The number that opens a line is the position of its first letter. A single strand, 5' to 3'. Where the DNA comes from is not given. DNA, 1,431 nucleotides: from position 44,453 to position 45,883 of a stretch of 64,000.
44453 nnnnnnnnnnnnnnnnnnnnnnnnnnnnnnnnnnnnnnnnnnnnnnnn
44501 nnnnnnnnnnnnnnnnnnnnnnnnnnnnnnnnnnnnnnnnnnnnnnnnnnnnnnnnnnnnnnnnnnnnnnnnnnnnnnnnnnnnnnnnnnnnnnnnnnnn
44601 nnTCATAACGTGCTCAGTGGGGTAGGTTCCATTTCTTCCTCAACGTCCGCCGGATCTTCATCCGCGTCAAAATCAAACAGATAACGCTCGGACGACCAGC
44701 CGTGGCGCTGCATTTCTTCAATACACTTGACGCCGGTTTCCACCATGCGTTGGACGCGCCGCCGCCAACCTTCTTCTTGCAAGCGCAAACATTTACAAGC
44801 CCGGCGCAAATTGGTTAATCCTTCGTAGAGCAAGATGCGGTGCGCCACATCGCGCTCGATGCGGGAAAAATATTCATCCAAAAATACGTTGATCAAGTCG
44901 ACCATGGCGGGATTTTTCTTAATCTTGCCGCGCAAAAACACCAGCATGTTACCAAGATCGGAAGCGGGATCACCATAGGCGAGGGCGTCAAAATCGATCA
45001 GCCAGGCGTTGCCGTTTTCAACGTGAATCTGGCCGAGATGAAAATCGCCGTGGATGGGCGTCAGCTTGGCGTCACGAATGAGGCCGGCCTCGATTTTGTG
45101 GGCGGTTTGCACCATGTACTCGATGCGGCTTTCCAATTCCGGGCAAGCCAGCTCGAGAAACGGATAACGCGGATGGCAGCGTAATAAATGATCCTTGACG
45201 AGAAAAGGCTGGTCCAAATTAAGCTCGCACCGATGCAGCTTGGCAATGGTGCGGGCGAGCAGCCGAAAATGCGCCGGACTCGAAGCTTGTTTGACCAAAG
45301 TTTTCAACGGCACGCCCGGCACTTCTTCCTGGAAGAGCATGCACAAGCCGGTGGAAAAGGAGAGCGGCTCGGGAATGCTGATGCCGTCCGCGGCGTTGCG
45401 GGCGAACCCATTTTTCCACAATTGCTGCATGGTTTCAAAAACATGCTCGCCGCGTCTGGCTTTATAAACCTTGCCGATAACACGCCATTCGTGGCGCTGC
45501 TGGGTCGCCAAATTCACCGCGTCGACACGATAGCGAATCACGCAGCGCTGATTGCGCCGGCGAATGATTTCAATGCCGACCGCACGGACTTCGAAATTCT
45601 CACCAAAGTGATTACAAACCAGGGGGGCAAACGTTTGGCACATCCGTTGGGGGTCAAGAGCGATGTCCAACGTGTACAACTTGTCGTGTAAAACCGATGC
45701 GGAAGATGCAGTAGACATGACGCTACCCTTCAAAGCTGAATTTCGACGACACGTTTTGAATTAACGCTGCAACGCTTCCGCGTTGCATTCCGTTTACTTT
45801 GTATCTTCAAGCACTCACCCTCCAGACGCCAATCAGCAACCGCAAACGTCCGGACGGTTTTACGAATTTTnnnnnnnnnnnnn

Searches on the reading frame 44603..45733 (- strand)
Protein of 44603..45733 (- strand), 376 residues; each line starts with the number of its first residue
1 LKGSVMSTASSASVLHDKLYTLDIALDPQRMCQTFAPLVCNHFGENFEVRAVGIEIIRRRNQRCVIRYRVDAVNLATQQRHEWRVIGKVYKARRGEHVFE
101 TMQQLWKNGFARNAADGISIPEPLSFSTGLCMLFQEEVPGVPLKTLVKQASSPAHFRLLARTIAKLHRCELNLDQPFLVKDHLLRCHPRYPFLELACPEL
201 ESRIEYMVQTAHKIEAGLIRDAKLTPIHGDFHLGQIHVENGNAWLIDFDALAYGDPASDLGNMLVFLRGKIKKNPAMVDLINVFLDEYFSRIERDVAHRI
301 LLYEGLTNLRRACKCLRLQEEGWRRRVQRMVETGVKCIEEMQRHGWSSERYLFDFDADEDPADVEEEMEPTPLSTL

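Call 3: search_protein_families(library=pfam, proteins=[window:44603-45733:-], max_evalue=0.01)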
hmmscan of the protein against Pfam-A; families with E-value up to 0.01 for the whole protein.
window:44603-45733:- (376 aa): 1 family
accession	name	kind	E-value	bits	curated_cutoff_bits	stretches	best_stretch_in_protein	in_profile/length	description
PF01636.29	APH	-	1.2e-15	58.4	23.2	1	94-267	36-213/239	Phosphotransferase enzyme family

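Call 4: search_protein_families(library=ncbifam, proteins=[window:44603-45733:-], max_evalue=0.01)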
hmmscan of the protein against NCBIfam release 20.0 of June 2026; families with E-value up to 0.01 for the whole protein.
window:44603-45733:- (376 aa): 6 families
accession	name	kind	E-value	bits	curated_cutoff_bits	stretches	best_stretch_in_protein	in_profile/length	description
NF038156.1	lant_syn_V_LxmK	equivalog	1.9e-10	40.4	315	1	144-263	100-230/347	class V lanthionine synthetase subunit LxmK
TIGR03724.2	arch_bud32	equivalog_domain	9.3e-06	25.3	125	0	227-298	107-181/193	KEOPS complex kinase/ATPase Bud32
TIGR02457.1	TreS_Cterm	hypoth_equivalog_domain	1.2e-05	24.2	375.05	1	221-261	377-413/529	putative maltokinase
TIGR02906.1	spore_CotS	subfamily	0.00026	20.1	172.7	1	227-265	191-229/314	CotS family spore coat protein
TIGR02172.1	Fb_sc_TIGR02172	paralog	0.0004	20.3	228.2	1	225-267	154-196/226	TIGR02172 family protein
NF008738.0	PRK11768.1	equivalog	0.001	18.5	194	1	209-267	180-239/327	serine/threonine protein kinase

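Call 8: search_solved_structures(query=window:44603-45733:-, max_evalue=1, show_alignments=2)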
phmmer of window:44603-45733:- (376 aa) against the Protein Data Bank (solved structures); distinct sequences matched with E-value up to 1: 4.
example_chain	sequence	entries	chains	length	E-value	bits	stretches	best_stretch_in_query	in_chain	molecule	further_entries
6hwj_A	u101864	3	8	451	0.37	12.8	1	220-250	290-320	Glucosamine kinase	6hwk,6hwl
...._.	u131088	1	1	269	0.46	12.5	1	194-266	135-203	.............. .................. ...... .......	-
5jy7_I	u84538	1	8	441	0.49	12.4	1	194-250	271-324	Maltokinase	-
2olc_A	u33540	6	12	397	0.59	12.1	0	211-265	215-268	Methylthioribose kinase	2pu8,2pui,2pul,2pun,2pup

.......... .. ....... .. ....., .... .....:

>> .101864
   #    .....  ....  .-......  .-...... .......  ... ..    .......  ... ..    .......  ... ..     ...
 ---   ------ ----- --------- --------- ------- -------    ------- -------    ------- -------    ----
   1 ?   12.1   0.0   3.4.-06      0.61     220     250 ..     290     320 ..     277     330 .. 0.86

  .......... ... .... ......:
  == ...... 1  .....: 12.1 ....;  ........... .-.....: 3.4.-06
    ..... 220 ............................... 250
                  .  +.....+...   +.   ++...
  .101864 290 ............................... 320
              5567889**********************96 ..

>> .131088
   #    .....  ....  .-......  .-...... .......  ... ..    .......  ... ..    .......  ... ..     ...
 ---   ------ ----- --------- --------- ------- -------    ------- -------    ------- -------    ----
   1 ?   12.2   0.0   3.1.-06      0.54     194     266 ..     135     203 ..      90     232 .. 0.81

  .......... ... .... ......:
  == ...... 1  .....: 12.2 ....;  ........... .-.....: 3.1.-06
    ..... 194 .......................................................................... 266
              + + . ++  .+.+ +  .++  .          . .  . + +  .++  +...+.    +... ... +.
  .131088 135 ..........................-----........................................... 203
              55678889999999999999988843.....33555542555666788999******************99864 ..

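Call 56: find_homologous_proteins(query=window:44603-45733:-, max_evalue=0.00001)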
Query window:44603-45733:- (376 aa): 162 proteins with E <= 0.00001 among 1868 candidates; the best 120 are listed.
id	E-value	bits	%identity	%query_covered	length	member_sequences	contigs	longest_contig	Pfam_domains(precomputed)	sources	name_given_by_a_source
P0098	2.9e-254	861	100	99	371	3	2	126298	PF01636.30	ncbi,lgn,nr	ncbi:MAG: hypothetical protein ALAOOOJD_01406 [bacterium]|nr:hypothetical protein [bacterium]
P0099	4.2e-199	679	79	97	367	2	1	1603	PF01636.30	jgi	-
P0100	3.5e-198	676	78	95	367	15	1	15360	PF01636.30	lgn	-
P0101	7.0e-196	668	80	94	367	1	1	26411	PF01636.30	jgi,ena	-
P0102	2.0e-192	657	77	93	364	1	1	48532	PF01636.30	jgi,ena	-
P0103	3.9e-191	653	78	96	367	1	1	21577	PF01636.30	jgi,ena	-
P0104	6.7e-190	649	76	93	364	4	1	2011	PF01636.30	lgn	-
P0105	4.0e-178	610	77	88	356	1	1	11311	PF01636.30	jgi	jgi:Ser/Thr protein kinase RdoA (MazF antagonist)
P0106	1.7e-162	559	70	91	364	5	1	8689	PF01636.30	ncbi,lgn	-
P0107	4.1e-157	541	66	96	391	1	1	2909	PF01636.30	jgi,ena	-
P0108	9.1e-155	533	64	96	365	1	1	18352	PF01636.30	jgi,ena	-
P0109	4.4e-152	524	66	90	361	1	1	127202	PF01636.30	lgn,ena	-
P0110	2.3e-151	522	65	97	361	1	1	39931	PF01636.30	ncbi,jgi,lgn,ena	-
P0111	2.7e-151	522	64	91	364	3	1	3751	PF01636.30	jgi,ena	-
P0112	3.0e-151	522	63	96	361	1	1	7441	PF01636.30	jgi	jgi:aminoglycoside phosphotransferase (APT) family kinase protein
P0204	3.7e-99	350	50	89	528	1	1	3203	PF04655.21,PF18914.7,PF01636.30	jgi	-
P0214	2.4e-94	334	49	86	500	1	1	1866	PF18914.7,PF01636.30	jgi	jgi:hypothetical protein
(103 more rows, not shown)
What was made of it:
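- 43496..44606 (-): Two small DUF5666 proteins (154 and 169 aa) between K6 and K5. No signal peptide was evident on reading the N-termini (no predictor was run). K6-DUF5666 fusion proteins P0204 and P0214 (call 56).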

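Call 78: search_protein_families(library=padloc, proteins=[window:44603-45733:-], max_evalue=0.001)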
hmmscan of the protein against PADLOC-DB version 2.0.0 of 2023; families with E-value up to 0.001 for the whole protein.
window:44603-45733:- (376 aa): 0 families
